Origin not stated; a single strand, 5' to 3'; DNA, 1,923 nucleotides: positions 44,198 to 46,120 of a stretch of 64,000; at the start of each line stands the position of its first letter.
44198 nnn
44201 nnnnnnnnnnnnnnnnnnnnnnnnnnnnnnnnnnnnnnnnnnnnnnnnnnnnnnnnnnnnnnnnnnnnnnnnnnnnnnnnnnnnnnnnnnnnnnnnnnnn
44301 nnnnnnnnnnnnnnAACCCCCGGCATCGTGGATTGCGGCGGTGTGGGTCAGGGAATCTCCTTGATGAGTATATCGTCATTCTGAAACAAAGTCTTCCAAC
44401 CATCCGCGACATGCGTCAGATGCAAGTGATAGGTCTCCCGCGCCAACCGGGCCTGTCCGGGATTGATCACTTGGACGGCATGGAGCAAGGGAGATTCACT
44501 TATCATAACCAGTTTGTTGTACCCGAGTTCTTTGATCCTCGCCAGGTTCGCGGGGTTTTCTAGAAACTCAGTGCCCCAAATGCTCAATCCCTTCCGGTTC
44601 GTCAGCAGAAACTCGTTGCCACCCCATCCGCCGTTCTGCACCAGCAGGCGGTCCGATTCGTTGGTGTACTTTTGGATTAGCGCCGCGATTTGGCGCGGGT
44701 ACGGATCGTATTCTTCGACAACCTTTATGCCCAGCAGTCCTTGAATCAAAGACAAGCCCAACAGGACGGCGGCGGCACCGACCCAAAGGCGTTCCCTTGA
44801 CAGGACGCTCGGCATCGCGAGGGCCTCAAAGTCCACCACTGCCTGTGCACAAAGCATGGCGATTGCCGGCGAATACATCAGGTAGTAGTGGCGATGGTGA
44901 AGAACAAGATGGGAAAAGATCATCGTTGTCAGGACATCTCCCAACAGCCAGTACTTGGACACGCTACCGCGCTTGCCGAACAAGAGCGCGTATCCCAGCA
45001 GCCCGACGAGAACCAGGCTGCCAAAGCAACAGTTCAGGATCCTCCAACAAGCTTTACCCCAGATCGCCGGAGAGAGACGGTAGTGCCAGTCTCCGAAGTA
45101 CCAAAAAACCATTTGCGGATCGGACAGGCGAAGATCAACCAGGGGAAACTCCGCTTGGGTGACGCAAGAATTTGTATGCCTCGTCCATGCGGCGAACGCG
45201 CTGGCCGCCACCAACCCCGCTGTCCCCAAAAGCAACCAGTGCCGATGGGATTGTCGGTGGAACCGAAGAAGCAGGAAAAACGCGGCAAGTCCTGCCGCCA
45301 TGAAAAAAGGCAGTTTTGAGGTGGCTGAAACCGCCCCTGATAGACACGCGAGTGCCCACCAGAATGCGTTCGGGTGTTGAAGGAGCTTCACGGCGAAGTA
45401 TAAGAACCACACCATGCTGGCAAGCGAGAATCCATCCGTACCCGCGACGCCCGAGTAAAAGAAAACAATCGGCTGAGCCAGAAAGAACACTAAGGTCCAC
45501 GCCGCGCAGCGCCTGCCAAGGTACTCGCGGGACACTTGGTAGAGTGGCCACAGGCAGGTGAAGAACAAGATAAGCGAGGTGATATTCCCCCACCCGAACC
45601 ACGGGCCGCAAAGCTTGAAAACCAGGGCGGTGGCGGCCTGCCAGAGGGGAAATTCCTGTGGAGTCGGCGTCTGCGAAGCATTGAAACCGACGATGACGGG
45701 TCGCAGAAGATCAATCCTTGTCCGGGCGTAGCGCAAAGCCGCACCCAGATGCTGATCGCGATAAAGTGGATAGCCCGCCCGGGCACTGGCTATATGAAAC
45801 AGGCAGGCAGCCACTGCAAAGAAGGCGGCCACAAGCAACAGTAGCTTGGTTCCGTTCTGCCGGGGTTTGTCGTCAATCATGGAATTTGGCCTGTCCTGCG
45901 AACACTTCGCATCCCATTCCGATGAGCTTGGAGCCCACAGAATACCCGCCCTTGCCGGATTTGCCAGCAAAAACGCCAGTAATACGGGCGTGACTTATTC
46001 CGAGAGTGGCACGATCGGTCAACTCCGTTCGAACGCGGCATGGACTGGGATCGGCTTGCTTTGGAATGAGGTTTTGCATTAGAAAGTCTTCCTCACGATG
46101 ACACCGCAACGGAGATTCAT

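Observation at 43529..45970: DPM1-like GT2 synthase paired with an ArnT/PMT-like GT-C transferase, downstream of two CDP-paratose-epimerase-like SDRs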

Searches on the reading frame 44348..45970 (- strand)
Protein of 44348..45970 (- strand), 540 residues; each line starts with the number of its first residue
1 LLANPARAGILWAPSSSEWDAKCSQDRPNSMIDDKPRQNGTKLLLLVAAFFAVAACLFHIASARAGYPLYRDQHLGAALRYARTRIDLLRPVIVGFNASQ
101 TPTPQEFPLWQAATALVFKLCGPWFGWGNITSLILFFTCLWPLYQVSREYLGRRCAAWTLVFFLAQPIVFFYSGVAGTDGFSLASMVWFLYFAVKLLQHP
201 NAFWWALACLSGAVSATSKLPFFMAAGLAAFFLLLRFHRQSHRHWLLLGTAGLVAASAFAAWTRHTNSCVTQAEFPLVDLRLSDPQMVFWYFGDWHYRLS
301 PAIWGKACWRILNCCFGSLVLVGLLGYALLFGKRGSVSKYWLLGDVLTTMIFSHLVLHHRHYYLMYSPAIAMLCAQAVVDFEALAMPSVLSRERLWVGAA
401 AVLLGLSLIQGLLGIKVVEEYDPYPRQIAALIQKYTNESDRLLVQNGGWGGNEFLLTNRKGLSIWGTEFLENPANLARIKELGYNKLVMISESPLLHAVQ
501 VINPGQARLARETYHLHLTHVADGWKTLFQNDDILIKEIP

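Call 3: search_protein_families(library=pfam, proteins=[window:44348-45970:-], max_evalue=0.01)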
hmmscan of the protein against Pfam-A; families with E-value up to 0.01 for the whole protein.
window:44348-45970:- (540 aa): 2 families
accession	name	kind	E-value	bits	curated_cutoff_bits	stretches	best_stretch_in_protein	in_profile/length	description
PF13231.12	PMT_2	-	6.4e-08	33.4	26.1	1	108-262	4-160/160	Dolichyl-phosphate-mannose-protein mannosyltransferase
PF12555.13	SteA-like_C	-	0.0091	16.5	26.4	0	238-259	9-30/52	SteA-like C-terminal domain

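Call 4: search_protein_families(library=ncbifam, proteins=[window:44348-45970:-], max_evalue=0.01)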
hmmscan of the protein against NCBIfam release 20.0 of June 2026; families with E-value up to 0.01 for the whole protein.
window:44348-45970:- (540 aa): 1 family
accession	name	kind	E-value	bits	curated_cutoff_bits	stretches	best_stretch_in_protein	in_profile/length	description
TIGR03663.1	TIGR03663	subfamily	9.2e-05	21.6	126.25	1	141-263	85-205/435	flippase activity-associated protein Agl23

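Call 9: search_solved_structures(query=window:44348-45970:-, max_evalue=1, show_alignments=2)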
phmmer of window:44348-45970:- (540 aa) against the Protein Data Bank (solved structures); distinct sequences matched with E-value up to 1: 2.
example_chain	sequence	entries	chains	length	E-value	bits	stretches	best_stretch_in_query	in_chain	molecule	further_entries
7tgh_B4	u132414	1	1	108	0.35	12.6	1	100-173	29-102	NDUB4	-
3js3_A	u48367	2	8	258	0.74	11.5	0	464-517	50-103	3-dehydroquinate dehydratase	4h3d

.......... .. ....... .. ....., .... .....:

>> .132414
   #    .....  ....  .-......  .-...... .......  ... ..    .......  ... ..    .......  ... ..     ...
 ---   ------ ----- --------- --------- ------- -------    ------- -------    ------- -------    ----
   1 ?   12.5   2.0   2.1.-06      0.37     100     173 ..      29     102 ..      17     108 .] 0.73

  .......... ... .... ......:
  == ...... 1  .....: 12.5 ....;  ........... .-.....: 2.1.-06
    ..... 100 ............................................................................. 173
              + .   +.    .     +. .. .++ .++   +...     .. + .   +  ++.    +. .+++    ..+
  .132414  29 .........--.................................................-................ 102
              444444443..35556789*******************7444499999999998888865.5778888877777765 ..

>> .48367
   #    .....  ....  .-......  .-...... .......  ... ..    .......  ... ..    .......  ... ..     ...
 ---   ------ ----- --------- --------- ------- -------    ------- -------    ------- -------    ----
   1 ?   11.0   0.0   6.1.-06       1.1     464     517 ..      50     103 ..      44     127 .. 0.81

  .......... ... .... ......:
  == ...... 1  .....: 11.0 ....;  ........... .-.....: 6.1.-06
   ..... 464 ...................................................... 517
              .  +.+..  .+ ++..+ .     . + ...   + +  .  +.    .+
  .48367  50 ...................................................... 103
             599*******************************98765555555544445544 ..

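Call 12: find_homologous_proteins(query=window:44348-45880:-, max_evalue=0.001)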
Query window:44348-45880:- (510 aa): 584 proteins with E <= 0.001 among 8000 candidates; the best 120 are listed.
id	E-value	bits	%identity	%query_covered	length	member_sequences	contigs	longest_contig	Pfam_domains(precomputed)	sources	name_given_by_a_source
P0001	0.0e+0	1179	100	100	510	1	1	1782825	PF13231.13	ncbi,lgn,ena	-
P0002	0.0e+0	1043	87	100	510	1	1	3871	PF13231.13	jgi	jgi:hypothetical protein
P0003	6.5e-287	971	81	100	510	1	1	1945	PF13231.13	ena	-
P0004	5.1e-271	918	77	100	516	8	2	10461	PF13231.13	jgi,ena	jgi:hypothetical protein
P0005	8.4e-271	917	76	100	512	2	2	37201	PF13231.13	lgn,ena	-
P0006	1.9e-269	913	76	100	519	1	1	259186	PF13231.13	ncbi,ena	-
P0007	6.1e-266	901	77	100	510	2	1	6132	PF13231.13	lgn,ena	-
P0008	1.4e-263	894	74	100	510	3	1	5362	PF13231.13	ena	-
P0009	1.0e-259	881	73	100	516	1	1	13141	PF13231.13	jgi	jgi:hypothetical protein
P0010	1.6e-201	689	59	100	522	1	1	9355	PF13231.13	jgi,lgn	jgi:hypothetical protein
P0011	6.1e-200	684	59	100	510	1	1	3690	PF13231.13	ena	-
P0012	8.0e-190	650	57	95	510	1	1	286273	PF13231.13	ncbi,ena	-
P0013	2.3e-188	645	57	95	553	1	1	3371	PF13231.13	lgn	-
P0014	3.9e-188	645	56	95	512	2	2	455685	PF13231.13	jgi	jgi:hypothetical protein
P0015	5.1e-187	641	57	99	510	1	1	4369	-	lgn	-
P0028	4.8e-166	572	52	99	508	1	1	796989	-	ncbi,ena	-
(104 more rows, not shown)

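Call 13: find_encoding_contigs(protein=P0001, flank=10000, max_places=2)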
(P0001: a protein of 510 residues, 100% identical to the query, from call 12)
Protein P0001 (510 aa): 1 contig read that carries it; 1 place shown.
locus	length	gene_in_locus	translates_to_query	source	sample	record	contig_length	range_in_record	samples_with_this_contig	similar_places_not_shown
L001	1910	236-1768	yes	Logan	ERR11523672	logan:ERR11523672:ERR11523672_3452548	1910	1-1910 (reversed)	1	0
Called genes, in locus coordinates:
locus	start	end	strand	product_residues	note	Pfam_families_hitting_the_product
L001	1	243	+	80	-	?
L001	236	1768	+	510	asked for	PF13231:PMT_2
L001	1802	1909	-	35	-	?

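Call 14: find_encoding_contigs(protein=P0012, flank=10000, max_places=2)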
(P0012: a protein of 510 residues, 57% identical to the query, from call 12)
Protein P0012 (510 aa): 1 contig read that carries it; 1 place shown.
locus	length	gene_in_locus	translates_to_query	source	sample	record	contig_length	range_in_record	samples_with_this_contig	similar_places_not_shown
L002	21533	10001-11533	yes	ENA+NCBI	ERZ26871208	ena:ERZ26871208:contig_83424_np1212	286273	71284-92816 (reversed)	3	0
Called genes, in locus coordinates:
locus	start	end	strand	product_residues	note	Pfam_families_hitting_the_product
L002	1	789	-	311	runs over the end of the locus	PF07963:N_methyl (weak)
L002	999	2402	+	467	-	PF01225:Mur_ligase, PF08245:Mur_ligase_M, PF02875:Mur_ligase_C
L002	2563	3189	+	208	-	-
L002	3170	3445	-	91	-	-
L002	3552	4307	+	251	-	PF07978:NIPSNAP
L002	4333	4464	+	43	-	-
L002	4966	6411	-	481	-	PF01946:Thi4 (faint), PF07992:Pyr_redox_2, PF12831:FAD_oxidored, PF13738:Pyr_redox_3, PF00070:Pyr_redox, PF02852:Pyr_redox_dim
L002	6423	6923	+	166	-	PF16798:DUF5069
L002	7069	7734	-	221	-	-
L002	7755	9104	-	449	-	PF01969:Ni_insertion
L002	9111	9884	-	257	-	PF00731:AIRC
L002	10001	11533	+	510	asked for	PF13231:PMT_2 (weak)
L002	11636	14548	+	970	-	PF02837:Glyco_hydro_2_N, PF13364:BetaGal_ABD2 (faint), PF22666:Glyco_hydro_2_N2 (weak), PF00703:Glyco_hydro_2, PF02836:Glyco_hydro_2_C, PF16355:DUF4982, PF18565:Glyco_hydro2_C5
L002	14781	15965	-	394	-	PF00465:Fe-ADH, PF13685:Fe-ADH_2 (weak), PF25137:ADH_Fe_C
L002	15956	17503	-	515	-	PF02310:B12-binding, PF04055:Radical_SAM, PF13311:DUF4080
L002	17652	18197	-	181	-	-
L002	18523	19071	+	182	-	-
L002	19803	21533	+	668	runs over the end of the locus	PF16177:ACAS_N, PF00501:AMP-binding, PF13193:AMP-binding_C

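Call 15: find_encoding_contigs(protein=P0028, flank=10000, max_places=2)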
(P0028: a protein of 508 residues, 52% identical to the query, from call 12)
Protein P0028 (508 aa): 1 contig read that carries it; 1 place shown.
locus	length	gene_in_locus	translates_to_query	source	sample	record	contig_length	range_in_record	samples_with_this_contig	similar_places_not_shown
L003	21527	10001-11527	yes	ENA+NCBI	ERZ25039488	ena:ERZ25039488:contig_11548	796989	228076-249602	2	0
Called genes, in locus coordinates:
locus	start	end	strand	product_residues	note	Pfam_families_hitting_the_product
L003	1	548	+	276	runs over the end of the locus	PF01061:ABC2_membrane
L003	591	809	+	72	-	-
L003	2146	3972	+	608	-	PF00664:ABC_membrane, PF00005:ABC_tran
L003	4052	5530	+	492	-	PF05159:Capsule_synth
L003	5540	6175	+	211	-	-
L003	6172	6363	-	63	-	-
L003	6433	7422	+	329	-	PF01522:Polysacc_deac_1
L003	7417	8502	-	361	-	PF13439:Glyco_transf_4, PF13477:Glyco_trans_4_2, PF13579:Glyco_trans_4_4, PF00534:Glycos_transf_1, PF13692:Glyco_trans_1_4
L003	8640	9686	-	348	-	-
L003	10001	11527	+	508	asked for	-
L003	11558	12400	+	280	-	PF00535:Glycos_transf_2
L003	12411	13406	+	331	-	PF03966:Trm112p (weak), PF08003:Methyltransf_9, PF13489:Methyltransf_23, PF08241:Methyltransf_11, PF08242:Methyltransf_12, PF13649:Methyltransf_25, PF13847:Methyltransf_31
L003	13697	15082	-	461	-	PF13522:GATase_6, PF13537:GATase_7, PF00733:Asn_synthase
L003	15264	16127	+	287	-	PF13439:Glyco_transf_4, PF13579:Glyco_trans_4_4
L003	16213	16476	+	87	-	PF00534:Glycos_transf_1, PF13524:Glyco_trans_1_2 (weak), PF13692:Glyco_trans_1_4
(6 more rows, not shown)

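Call 18: find_related_loci(query=A1, collection=genome_contigs, flank=10000)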
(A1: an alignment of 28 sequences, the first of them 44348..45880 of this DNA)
Query A1 (510 aa) in genome_contigs; peptide patterns used: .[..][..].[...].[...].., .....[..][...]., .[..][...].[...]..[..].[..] (x = any residue, [..] = any of these).
273 stretches matched a pattern; 56 encode a relative of the query (tblastn E <= 1e-3); 54 distinct loci.
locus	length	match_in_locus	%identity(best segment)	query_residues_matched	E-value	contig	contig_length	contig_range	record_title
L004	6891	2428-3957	77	1-510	0e+0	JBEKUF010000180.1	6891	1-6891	MAG: Verrucomicrobiia bacterium isolate SPRUCE 575 SPRUCE_575_180, whole genome shotgun sequence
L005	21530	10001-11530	76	1-510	0e+0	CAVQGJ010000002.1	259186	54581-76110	MAG: uncultured Verrucomicrobiae bacterium isolate MFD05512.bin.2.136 genome assembly, contig: contig_15792, whole genom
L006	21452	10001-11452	55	27-510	2e-179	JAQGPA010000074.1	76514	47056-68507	MAG: Pedosphaera sp. isolate RYN_627 scaffold_436390, whole genome shotgun sequence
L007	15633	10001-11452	56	27-510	1e-179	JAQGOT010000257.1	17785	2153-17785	MAG: Pedosphaera sp. isolate RYN_620 scaffold_3781921, whole genome shotgun sequence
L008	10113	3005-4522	51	3-510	7e-163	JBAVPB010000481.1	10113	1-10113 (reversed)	MAG: Chthoniobacteraceae bacterium isolate MFD00741_ilm_asm_bin14 k127_22099, whole genome shotgun sequence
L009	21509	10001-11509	52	8-510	1e-159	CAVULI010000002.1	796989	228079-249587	MAG: uncultured Verrucomicrobiae bacterium isolate MFD02134.bin.2.234 genome assembly, contig: contig_11548, whole genom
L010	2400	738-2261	49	2-510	2e-169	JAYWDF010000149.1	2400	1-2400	MAG: Akkermansiaceae bacterium isolate GL95_UP_concoct_247 GL95_UP_concoct_247_148, whole genome shotgun sequence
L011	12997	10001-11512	49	8-510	1e-155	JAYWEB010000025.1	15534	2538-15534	MAG: Chthoniobacter sp. isolate GL97_DN_concoct_74_sub GL97_DN_concoct_74_sub_24, whole genome shotgun sequence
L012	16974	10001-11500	50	13-510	2e-154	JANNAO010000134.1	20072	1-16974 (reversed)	MAG: Verrucomicrobiota bacterium isolate OTE_78_metabat_453 OTE_78_k141_2290416, whole genome shotgun sequence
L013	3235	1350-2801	48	28-510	8e-162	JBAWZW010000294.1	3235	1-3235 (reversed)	MAG: Verrucomicrobiota bacterium isolate ELA125 MAG125_294, whole genome shotgun sequence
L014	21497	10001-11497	48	12-510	2e-151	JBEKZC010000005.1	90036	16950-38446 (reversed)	MAG: Verrucomicrobiota bacterium isolate SPRUCE 68 SPRUCE_68_5, whole genome shotgun sequence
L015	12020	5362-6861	47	12-510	2e-151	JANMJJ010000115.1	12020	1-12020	MAG: Akkermansiaceae bacterium isolate OTE_64_metabat_448 OTE_64_k141_1888149, whole genome shotgun sequence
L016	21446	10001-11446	50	29-510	2e-151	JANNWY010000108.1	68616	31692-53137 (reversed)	MAG: Chthoniobacteraceae bacterium isolate VAR_34_metabat_297 VAR_34_k141_1159416, whole genome shotgun sequence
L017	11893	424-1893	48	15-510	9e-144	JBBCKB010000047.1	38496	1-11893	MAG: Chthoniobacteraceae bacterium isolate MAG_CPB_12 P10B_000000023725, whole genome shotgun sequence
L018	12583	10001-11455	48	26-510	1e-142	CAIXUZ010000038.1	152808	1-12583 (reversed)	MAG: uncultured Verrucomicrobia subdivision 3 bacterium isolate MJ-time_bin-1719 genome assembly, contig: bin-1719:38/82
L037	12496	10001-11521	42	5-510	1e-118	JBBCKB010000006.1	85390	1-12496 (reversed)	MAG: Chthoniobacteraceae bacterium isolate MAG_CPB_12 P10B_000000006389, whole genome shotgun sequence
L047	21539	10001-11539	35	1-510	1e-98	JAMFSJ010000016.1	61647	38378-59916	MAG: Methylacidimicrobium fagopyrum isolate NGEE_A_bin29 k127_310821, whole genome shotgun sequence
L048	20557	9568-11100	36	3-510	4e-98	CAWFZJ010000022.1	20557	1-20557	MAG: uncultured Verrucomicrobiae bacterium isolate MFD05379.bin.3.52 genome assembly, contig: contig_1205, whole genome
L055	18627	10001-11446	49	27-510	2e-144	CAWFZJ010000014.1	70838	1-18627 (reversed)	MAG: uncultured Verrucomicrobiae bacterium isolate MFD05379.bin.3.52 genome assembly, contig: contig_1182, whole genome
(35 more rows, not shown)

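Call 23: predict_structure(alignment_id=A1)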
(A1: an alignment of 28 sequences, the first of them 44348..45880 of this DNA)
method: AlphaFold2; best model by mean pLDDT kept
length: 510 residues; sequences in the alignment: 28
mean_pLDDT: 91.6   pTM: 0.91
mean pLDDT of the five models: 91.6, 90.9, 89.4, 88.3, 87.4
residues with pLDDT >= 90: 388; 70-90: 106; 50-70: 9; < 50: 7
segments of 3 or more residues with pLDDT < 50: 1-7
pLDDT, mean of each block of 10 residues (from residue 1): 47 94 98 95 93 94 89 92 97 96 98 96 95 98 96 98 97 98 96 97 95 97 97 93 87 79 79 86 88 92 82 96 89 97 95 74 87 95 90 94 96 88 91 93 94 96 92 83 92 94 96
secondary structure, 60 per line:
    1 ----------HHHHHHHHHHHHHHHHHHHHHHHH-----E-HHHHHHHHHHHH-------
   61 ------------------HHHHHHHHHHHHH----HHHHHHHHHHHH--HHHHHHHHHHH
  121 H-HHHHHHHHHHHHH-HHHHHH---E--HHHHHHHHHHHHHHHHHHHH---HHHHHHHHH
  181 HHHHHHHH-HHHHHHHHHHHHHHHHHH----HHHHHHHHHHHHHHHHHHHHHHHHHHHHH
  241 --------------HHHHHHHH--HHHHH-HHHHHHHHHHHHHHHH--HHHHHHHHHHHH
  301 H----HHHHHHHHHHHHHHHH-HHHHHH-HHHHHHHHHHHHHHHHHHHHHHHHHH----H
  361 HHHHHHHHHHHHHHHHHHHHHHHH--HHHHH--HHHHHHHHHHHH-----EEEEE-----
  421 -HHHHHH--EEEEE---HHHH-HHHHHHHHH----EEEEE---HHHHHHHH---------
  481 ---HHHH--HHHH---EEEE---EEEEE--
elements in order: H11-34 H42-53 H79-91 H96-107 H110-121 H123-135 H137-142 H149-168 H172-188 H190-207 H212-240 H255-262 H265-269 H271-286 H289-301 H306-321 H323-328 H330-355 H360-384 H387-391 H394-405 E411-415 H422-427 E430-434 H438-441 H443-451 E456-460 H464-471 H484-487 H490-493 E497-500 E504-508

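Call 28: fold_search(model_id=the predicted structure, library=pdb)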
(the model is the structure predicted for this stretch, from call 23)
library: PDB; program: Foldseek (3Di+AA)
matches with E <= 10: 580; with E <= 0.001: 29
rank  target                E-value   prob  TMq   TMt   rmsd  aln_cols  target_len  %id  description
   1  5f15                  4.4e-10  1.00  0.61  0.58  10.6       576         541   14  Crystal Structure of ArnT from Cupriavidus metallidurans bound to Undecaprenyl phosphate (released 2016-02-17)
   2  5ezm                  8.3e-10  1.00  0.60  0.57  10.7       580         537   12  Crystal Structure of ArnT from Cupriavidus metallidurans in the apo state (released 2016-02-17)
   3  8pn9_A                4.2e-08  1.00  0.59  0.48  11.6       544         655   13  Structure of human oligosaccharyltransferase OST-A complex bound to NGI-1 (released 2024-05-08)
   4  7oci_F                5.9e-08  1.00  0.58  0.48  10.5       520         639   12  Cryo-EM structure of yeast Ost6p containing oligosaccharyltransferase complex (released 2022-02-16)
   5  8b6l_I                5.9e-08  1.00  0.57  0.44  11.7       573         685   12  Subtomogram average of the human Sec61-TRAP-OSTA-translocon (released 2022-12-07)
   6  6ftg_5                1.1e-07  1.00  0.58  0.48  14.4       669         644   10  Subtomogram average of OST-containing ribosome-translocon complexes from canine rough microsomal membranes (released 2018-03-21)
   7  8agc_A                4.5e-07  1.00  0.60  0.45  12.0       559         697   11  Structure of yeast oligosaccharylransferase complex with lipid-linked oligosaccharide and non-acceptor peptide bound (released 2022-12-07)
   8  6s7o_A                4.5e-07  1.00  0.58  0.47  11.7       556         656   12  Cryo-EM structure of human oligosaccharyltransferase complex OST-A (released 2019-12-18)
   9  9s6t_A                5.3e-07  1.00  0.58  0.61   8.0       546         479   11  Ternary cryo-EM structure of chicken ALG12 with Dol25-PP-GlcNAc2Man7, Dol25-P-Man, and Fab (released 2026-03-18)
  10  6ezn_F                5.8e-07  1.00  0.58  0.47  11.1       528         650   12  Cryo-EM structure of the yeast oligosaccharyltransferase (OST) complex (released 2018-01-17)
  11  9n9j_I                6.3e-07  1.00  0.57  0.43  11.7       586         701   12  Structure of a GRP94 folding intermediate engaged with a CCDC134- and FKBP11-bound secretory translocon (released 2025-11-19)
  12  6gxc_A                9.8e-07  1.00  0.57  0.43  10.8       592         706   12  Bacterial oligosaccharyltransferase PglB in complex with an inhibitory peptide and a reactive lipid-linked oligosaccha (released 2018-11-14)
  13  6s7t_A                1.1e-06  1.00  0.59  0.44   9.1       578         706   12  Cryo-EM structure of human oligosaccharyltransferase complex OST-B (released 2019-12-18)
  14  6c26_A                1.4e-06  1.00  0.59  0.48  14.0       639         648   11  The Cryo-EM structure of a eukaryotic oligosaccharyl transferase complex (released 2018-01-31)
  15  8agb_A                1.6e-06  1.00  0.58  0.48  10.4       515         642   13  Structure of yeast oligosaccharylransferase complex with lipid-linked oligosaccharide bound (released 2022-12-07)
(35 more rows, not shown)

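Call 29: search_solved_structures(query=A1, max_evalue=10, show_alignments=4)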
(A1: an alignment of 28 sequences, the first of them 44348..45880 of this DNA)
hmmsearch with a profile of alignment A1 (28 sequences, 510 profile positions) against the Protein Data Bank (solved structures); distinct sequences matched with E-value up to 10: 1.
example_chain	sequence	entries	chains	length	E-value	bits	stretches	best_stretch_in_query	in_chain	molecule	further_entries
7ooc_J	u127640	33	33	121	1.3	10.6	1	381-436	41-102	30S ribosomal protein S11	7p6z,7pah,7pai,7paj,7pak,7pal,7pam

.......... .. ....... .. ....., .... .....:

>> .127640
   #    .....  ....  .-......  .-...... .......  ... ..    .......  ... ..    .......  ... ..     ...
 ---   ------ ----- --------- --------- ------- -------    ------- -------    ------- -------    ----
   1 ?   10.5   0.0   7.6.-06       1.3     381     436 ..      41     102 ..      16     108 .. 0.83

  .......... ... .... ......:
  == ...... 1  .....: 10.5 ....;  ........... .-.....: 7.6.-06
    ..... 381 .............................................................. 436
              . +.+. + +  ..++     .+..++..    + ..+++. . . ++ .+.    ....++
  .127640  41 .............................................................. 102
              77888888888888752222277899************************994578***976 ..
